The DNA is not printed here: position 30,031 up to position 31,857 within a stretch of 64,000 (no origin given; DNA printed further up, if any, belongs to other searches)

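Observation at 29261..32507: Translationally coupled Lgt-like / rubredoxin-like radical-SAM / membrane-protein operon: candidate membrane-lipid or lipoprotein modification system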

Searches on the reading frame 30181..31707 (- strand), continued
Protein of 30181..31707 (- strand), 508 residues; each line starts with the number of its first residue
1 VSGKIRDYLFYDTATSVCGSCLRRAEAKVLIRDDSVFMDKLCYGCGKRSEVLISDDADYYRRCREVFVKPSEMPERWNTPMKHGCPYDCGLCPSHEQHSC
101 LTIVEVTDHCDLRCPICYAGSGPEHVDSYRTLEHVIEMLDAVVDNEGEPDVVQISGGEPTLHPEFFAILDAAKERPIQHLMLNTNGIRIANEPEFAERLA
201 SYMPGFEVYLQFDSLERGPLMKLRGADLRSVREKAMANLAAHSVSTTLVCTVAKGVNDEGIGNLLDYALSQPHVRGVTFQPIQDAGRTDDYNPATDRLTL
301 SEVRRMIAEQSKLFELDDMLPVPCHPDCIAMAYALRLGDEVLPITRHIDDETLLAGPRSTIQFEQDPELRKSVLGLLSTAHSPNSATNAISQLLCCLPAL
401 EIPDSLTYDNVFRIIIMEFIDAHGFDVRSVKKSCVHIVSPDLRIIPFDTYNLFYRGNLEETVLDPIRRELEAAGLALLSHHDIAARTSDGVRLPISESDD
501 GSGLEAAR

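Call 46: search_protein_families(library=pfam, proteins=[P0243, P0325, P0350, P0360, P0370, P0384, P0389, P0286], max_evalue=0.001)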
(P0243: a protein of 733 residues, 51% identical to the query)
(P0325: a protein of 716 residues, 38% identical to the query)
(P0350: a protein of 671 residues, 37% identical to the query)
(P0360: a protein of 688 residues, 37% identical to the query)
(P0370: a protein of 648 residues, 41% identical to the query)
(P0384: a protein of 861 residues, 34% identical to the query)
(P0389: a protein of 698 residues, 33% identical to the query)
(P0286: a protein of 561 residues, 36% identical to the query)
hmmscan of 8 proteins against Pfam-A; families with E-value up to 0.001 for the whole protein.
P0243 (733 aa): 3 families
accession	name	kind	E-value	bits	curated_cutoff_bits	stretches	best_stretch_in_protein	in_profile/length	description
PF01790.23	LGT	-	1.6e-22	80.4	24.9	1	4-236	1-232/240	Prolipoprotein diacylglyceryl transferase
PF04055.27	Radical_SAM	-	2.3e-22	80.4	29.5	1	376-537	2-166/166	Radical SAM superfamily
PF23545.1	Zn_ribbon_HMPTM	-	9.2e-16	57.6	27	1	284-326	2-44/45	HMPTM N-terminal zinc ribbon domain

P0325 (716 aa): 3 families
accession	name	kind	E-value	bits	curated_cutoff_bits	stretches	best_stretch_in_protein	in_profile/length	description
PF04055.27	Radical_SAM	-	1.1e-18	68.4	29.5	1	113-274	4-165/166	Radical SAM superfamily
PF23545.1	Zn_ribbon_HMPTM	-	2.3e-16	59.5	27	1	18-62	1-45/45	HMPTM N-terminal zinc ribbon domain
PF13353.11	Fer4_12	-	0.00072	20.3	22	0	114-200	13-99/137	4Fe-4S single cluster domain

P0350 (671 aa): 3 families
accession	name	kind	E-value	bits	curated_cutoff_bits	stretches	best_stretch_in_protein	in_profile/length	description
PF01790.23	LGT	-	2.4e-28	99.5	24.9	1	5-219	14-234/240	Prolipoprotein diacylglyceryl transferase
PF23545.1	Zn_ribbon_HMPTM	-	6.6e-15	54.8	27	1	249-290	2-43/45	HMPTM N-terminal zinc ribbon domain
PF04055.27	Radical_SAM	-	4.7e-13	50.1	29.5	1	329-487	2-164/166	Radical SAM superfamily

P0360 (688 aa): 4 families
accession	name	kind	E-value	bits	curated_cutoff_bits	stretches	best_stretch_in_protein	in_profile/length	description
PF18978.5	DUF5714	-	3.4e-54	183.4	26.2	1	517-686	1-173/173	Family of unknown function (DUF5714)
PF04055.27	Radical_SAM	-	7.5e-26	91.7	29.5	1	101-258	2-165/166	Radical SAM superfamily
PF23545.1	Zn_ribbon_HMPTM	-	9.3e-20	70.4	27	1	8-51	2-45/45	HMPTM N-terminal zinc ribbon domain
PF13353.11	Fer4_12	-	0.00042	21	22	0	103-166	12-76/137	4Fe-4S single cluster domain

P0370 (648 aa): 2 families
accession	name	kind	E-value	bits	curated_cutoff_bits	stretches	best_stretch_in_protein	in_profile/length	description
PF23545.1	Zn_ribbon_HMPTM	-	5e-19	68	27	1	7-48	3-44/45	HMPTM N-terminal zinc ribbon domain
PF04055.27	Radical_SAM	-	3.5e-16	60.3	29.5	1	100-285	1-166/166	Radical SAM superfamily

P0384 (861 aa): 4 families
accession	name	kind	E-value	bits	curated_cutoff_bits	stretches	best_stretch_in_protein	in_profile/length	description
PF12804.13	NTP_transf_3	-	1.2e-38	133.2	27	1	32-190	1-157/160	MobA-like NTP transferase domain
PF04055.27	Radical_SAM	-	2.5e-23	83.5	29.5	1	503-663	1-166/166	Radical SAM superfamily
PF23545.1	Zn_ribbon_HMPTM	-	1.6e-20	72.8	27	1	412-455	2-45/45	HMPTM N-terminal zinc ribbon domain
PF01966.28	HD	-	3e-10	40.8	22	1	245-334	1-114/116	HD domain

P0389 (698 aa): 10 families
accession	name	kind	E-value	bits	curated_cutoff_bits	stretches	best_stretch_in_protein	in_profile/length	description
PF04055.27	Radical_SAM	-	6.9e-22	78.8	29.5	1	342-502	2-166/166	Radical SAM superfamily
PF23545.1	Zn_ribbon_HMPTM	-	1.6e-20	72.9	27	1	250-294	1-45/45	HMPTM N-terminal zinc ribbon domain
PF08241.18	Methyltransf_11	-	4.4e-17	62.9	21.2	1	49-141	1-95/95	Methyltransferase domain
PF13649.12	Methyltransf_25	-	2.9e-16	60.4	27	1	48-137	1-97/97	Methyltransferase domain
PF13489.12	Methyltransf_23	-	6.3e-13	49.2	27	1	42-182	20-159/164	Methyltransferase domain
PF13847.12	Methyltransf_31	-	1.5e-11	44.6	27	1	44-153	3-123/145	Methyltransferase domain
PF08242.18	Methyltransf_12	-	2.5e-11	44.6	30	1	49-139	1-98/98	Methyltransferase domain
PF01209.24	Ubie_methyltran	-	4.2e-06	26.7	20.1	1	43-141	46-151/233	ubiE/COQ5 methyltransferase family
PF02353.26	CMAS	-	0.00012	21.9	27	1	34-73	52-91/273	Mycolic acid cyclopropane synthetase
PF07021.18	MetW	-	0.00049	20.2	21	1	38-87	7-56/193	Methionine biosynthesis protein MetW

P0286 (561 aa): 2 families
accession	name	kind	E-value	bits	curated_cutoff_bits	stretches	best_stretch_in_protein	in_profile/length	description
PF23545.1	Zn_ribbon_HMPTM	-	2.2e-20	72.4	27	2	86-127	3-44/45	HMPTM N-terminal zinc ribbon domain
PF04055.27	Radical_SAM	-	8.3e-19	68.8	29.5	1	176-334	1-165/166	Radical SAM superfamily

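Call 57: find_related_loci(query=window:30181-31707:-, collection=metagenome_contigs, flank=5000)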
Query window:30181-31707:- (508 aa) in metagenome_contigs; peptide patterns used: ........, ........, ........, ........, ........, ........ (x = any residue, [..] = any of these).
600 stretches matched a pattern (row limit reached: there are more); 574 encode a relative of the query (tblastn E <= 1e-3); the best 80 are kept; 80 distinct loci.
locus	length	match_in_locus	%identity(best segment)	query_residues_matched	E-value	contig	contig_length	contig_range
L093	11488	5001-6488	74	1-497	0e+0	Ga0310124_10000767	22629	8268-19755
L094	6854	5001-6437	73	1-479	0e+0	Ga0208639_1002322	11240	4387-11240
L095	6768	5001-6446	73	1-482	0e+0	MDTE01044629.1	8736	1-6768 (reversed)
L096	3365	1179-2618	73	1-480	0e+0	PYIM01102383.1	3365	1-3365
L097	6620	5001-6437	73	1-479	0e+0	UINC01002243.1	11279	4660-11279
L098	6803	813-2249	73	1-479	0e+0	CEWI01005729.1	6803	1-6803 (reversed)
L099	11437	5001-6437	72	1-479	0e+0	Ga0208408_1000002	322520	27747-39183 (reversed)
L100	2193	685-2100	64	1-473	0e+0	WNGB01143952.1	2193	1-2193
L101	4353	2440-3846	61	3-473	0e+0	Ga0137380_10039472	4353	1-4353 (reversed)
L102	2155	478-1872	64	8-474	0e+0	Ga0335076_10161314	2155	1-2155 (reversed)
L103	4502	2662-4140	60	1-495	0e+0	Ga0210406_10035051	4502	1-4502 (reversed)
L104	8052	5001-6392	62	1-466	0e+0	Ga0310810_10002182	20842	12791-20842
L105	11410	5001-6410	63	1-473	0e+0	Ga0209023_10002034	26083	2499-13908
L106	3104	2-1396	63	2-468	0e+0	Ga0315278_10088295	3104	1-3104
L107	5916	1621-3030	61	1-472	0e+0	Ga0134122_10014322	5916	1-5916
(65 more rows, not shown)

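Call 65: search_protein_families(library=padloc, proteins=[window:30181-31707:-, L002:7413-7814:+], max_evalue=0.001)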
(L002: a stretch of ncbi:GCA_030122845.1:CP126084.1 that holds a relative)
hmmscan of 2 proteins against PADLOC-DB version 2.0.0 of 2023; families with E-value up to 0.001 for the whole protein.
window:30181-31707:- (508 aa): 2 families
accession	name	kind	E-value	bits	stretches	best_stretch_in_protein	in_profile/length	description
PDLC02903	pVip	-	1.1e-11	42.7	1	105-204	5-94/257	Viperins not associated with kinases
PDLC02904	pVip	-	8.6e-10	36.6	1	106-259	9-156/262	Viperins associated with kinases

L002:7413-7814:+ (133 aa): 0 families

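Call 67: find_encoding_contigs(protein=P0328, flank=5000, max_places=3)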
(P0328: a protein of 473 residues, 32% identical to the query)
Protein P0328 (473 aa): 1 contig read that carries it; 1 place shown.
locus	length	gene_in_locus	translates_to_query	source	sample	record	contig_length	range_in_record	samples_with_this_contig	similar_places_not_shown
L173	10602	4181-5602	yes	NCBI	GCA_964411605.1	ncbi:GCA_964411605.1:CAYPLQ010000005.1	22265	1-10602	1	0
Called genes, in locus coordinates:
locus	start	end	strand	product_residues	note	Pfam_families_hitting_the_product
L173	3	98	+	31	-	?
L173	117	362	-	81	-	-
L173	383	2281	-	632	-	PF00111:Fer2, PF17650:RACo_linker, PF17651:Raco_middle, PF14574:RACo_C_ter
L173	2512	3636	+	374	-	PF01208:URO-D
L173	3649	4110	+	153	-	PF24292:DUF7479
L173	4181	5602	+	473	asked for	PF23545:Zn_ribbon_HMPTM, PF04055:Radical_SAM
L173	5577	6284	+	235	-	PF13489:Methyltransf_23 (weak), PF01135:PCMT, PF01209:Ubie_methyltran, PF06325:PrmA (faint), PF13847:Methyltransf_31, PF08241:Methyltransf_11, PF08242:Methyltransf_12, PF13649:Methyltransf_25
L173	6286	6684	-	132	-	-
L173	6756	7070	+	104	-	-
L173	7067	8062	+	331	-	PF01208:URO-D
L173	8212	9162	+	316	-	PF22641:TiaS_TCKD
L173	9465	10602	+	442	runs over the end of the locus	PF02783:MCR_beta_N, PF02241:MCR_beta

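Call 68: find_encoding_contigs(protein=P0333, flank=4000, max_places=2)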
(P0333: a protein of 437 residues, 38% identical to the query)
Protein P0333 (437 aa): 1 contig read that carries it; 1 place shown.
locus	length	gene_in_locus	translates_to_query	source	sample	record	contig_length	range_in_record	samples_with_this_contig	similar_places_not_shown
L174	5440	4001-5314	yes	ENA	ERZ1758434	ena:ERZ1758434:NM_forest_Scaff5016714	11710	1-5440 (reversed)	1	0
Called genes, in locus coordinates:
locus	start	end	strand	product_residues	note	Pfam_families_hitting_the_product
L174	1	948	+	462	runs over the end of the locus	PF00089:Trypsin, PF13365:Trypsin_2, PF00595:PDZ, PF13180:PDZ_2, PF17820:PDZ_6, PF00595:PDZ (weak), PF13180:PDZ_2 (weak), PF17820:PDZ_6, +2 more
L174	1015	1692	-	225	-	PF03483:B3_4 (weak)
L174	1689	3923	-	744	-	PF02985:HEAT (faint), PF13646:HEAT_2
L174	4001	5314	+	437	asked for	PF23545:Zn_ribbon_HMPTM, PF04055:Radical_SAM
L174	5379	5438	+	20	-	?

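Call 87: find_encoding_contigs(protein=P0248, flank=4000, max_places=2)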
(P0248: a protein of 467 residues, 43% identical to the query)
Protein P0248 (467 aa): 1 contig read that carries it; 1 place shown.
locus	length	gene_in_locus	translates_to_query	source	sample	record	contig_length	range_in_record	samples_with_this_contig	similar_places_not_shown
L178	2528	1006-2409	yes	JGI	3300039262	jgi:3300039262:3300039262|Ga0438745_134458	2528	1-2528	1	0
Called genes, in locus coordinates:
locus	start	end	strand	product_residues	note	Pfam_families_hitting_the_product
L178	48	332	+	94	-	-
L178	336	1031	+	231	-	PF01790:LGT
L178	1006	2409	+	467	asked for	PF23545:Zn_ribbon_HMPTM, PF04055:Radical_SAM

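Call 88: find_encoding_contigs(protein=P0315, flank=4000, max_places=2)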
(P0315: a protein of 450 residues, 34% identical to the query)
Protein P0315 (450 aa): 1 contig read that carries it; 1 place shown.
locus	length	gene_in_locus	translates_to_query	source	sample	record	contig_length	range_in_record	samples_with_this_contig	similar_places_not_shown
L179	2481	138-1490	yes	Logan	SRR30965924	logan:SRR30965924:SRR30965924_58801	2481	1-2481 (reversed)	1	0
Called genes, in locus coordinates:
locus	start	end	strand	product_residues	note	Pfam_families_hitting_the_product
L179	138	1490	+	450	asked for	PF23545:Zn_ribbon_HMPTM, PF04055:Radical_SAM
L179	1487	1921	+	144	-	PF01135:PCMT (faint), PF01209:Ubie_methyltran, PF13489:Methyltransf_23 (weak), PF13847:Methyltransf_31, PF08241:Methyltransf_11, PF08242:Methyltransf_12, PF13649:Methyltransf_25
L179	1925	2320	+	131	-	-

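Call 93: predict_structure(alignment_id=A1)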
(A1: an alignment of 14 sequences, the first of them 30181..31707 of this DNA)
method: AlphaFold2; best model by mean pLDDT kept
length: 508 residues; sequences in the alignment: 14
mean_pLDDT: 64.9   pTM: 0.71
mean pLDDT of the five models: 64.9, 59.3, 58.6, 58.0, 58.0
residues with pLDDT >= 90: 90; 70-90: 155; 50-70: 99; < 50: 164
segments of 3 or more residues with pLDDT < 50: 1-13, 66-99, 285-288, 351-403, 420-422, 426-434, 446-459, 474-483, 489-499, 501-508
pLDDT, mean of each block of 10 residues (from residue 1): 28 52 65 80 77 77 51 25 27 35 81 68 83 91 69 84 95 84 92 93 82 92 89 94 89 89 93 88 54 70 90 82 62 77 66 38 36 37 35 35 56 73 47 53 51 41 51 48 50 40 37
secondary structure, 60 per line:
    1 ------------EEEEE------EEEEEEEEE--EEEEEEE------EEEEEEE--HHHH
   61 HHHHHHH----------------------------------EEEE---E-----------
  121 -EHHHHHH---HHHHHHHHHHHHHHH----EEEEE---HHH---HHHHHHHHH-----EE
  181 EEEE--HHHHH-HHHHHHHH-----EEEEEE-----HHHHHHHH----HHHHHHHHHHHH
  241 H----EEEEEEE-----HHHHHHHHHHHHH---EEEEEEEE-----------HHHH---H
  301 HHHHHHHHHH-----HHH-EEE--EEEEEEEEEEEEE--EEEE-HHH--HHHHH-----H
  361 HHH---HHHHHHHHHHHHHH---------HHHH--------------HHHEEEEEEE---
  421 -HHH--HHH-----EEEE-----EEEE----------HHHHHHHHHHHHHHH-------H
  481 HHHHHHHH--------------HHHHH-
elements in order: E13-17 E24-32 E35-41 E48-54 H57-67 E102-105 H123-128 H132-146 E151-155 H165-173 E179-184 H187-191 H193-200 E206-211 H217-224 H229-241 E246-252 H258-270 E274-281 H293-296 H300-310 E320-322 E325-337 E340-343 H350-354 H360-363 H367-380 H390-393 E411-417 E435-438 E444-447 H458-472 H480-488 H503-507

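Call 98: fold_search(model_id=the predicted structure, library=pdb)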
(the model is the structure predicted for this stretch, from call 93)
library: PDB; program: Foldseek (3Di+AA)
matches with E <= 10: 1374; with E <= 0.001: 115
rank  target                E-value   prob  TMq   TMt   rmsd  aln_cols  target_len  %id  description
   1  7tol                  6.3e-32  1.00  0.69  0.71   7.0       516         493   27  X-ray crystal structure of glycerol dibiphytanyl glycerol tetraether - macrocyclic archaeol synthase (GDGT-MAS) from Met (released 2022-08-31)
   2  7tom                  3.9e-31  1.00  0.68  0.70   7.0       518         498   27  X-ray crystal structure of glycerol dibiphytanyl glycerol tetraether - macrocyclic archaeol synthase (GDGT-MAS) from Met (released 2022-08-31)
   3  2fb2_A                3.2e-10  1.00  0.41  0.61  11.2       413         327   13  Structure of the MoaA Arg17/266/268/Ala triple mutant (released 2006-05-09)
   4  6efn                  2.7e-09  1.00  0.35  0.46  12.5       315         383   14  Structure of a RiPP maturase, SkfB (released 2018-10-24)
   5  2fb2_B                2.8e-09  1.00  0.41  0.61  11.1       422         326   12  Structure of the MoaA Arg17/266/268/Ala triple mutant (released 2006-05-09)
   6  5v1q_B                3.0e-09  1.00  0.34  0.39  13.9       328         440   15  Crystal structure of Streptococcus suis SuiB (released 2017-08-30)
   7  5v1q_A                5.6e-09  1.00  0.34  0.40  13.2       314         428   15  Crystal structure of Streptococcus suis SuiB (released 2017-08-30)
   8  1tv7_B                9.5e-09  1.00  0.40  0.60  11.4       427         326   12  Structure of the S-adenosylmethionine dependent Enzyme MoaA (released 2004-08-31)
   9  1tv7_A                1.0e-08  1.00  0.40  0.60  11.6       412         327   12  Structure of the S-adenosylmethionine dependent Enzyme MoaA (released 2004-08-31)
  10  5v1s_B                1.3e-08  1.00  0.32  0.38  13.8       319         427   16  Crystal structure of Streptococcus suis SuiB bound to S-adenosylmethionine (released 2017-08-30)
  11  5v1s_A                1.7e-08  1.00  0.35  0.41  13.0       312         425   15  Crystal structure of Streptococcus suis SuiB bound to S-adenosylmethionine (released 2017-08-30)
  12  5v1t_A                1.7e-08  1.00  0.34  0.39  13.2       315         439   15  Crystal structure of Streptococcus suis SuiB bound to precursor peptide SuiA (released 2017-08-30)
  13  7bi7_B                2.2e-08  1.00  0.35  0.63   5.7       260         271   17  An Unexpected P-Cluster like Intermediate En Route to the Nitrogenase FeMo-co (released 2021-03-10)
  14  7jma                  5.6e-08  1.00  0.33  0.73   3.5       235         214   19  Crystal structure of the apo form of Nitrogenase iron-molybdenum cofactor biosynthesis enzyme NifB from Methanothermobac (released 2020-10-28)
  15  7bi7_A                6.0e-08  1.00  0.35  0.61   4.2       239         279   18  An Unexpected P-Cluster like Intermediate En Route to the Nitrogenase FeMo-co (released 2021-03-10)
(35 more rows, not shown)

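Call 100: search_dna_similar(query=window:30181-31707:-, collection=plasmids, mode=protein, max_evalue=1e-30, max_rows=25)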
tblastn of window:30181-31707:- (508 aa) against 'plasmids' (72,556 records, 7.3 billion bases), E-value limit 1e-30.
Records with a match: 10; places in all: 11; records where one place covers at least 80% of the query: 9.
Best place of each record, by identity: <60% 10.
By first word of the organism name: Mycobacterium 2; Haloarcula 2; Chondrinema 1; Persicobacter 1; Mycolicibacterium 1; Salinirubellus 1; Halorarius 1; Nonomuraea 1.
By predicted mobility (MOB-suite, as given by PLSDB): non-mobilizable 9; mobilizable 1.
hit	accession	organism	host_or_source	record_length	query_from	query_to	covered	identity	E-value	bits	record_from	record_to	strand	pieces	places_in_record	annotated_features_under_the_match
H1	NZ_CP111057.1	Chondrinema litorale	Seaweed,red alga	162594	1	455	90%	56.7%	3e-171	542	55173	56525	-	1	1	radical SAM protein | prolipoprotein diacylglyceryl transferase family protein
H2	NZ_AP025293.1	Persicobacter psychrovividus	-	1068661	5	462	90%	55.0%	1e-164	523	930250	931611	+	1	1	none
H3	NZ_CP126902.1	Mycolicibacterium vanbaalenii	cell culture,soil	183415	7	451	88%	39.1%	7e-89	305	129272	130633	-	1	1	radical SAM protein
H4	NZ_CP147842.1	Salinirubellus sp. SYNS196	cell cuture,sediment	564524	13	452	87%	30.4%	5e-46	180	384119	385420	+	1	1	radical SAM protein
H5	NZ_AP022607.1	Mycobacterium branderi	-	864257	20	437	82%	30.9%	3e-44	174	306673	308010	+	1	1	radical SAM protein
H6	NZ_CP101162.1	Halorarius halobius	cell culture,salt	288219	13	452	87%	29.2%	6e-43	171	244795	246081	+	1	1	radical SAM protein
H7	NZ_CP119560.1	Haloarcula halophila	cell culture,sediment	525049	15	452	86%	29.1%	2e-41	166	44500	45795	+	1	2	radical SAM protein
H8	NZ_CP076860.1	Mycobacterium avium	Homo sapiens,sputum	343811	24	437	81%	30.3%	8e-44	173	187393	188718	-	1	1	radical SAM protein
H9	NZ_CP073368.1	Haloarcula sinaiiensis ATCC 33800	cell culture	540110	15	452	86%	28.1%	3e-38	157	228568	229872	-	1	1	radical SAM protein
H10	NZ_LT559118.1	Nonomuraea gerenzanensis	-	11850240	75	437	71%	30.0%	2e-41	166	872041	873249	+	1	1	none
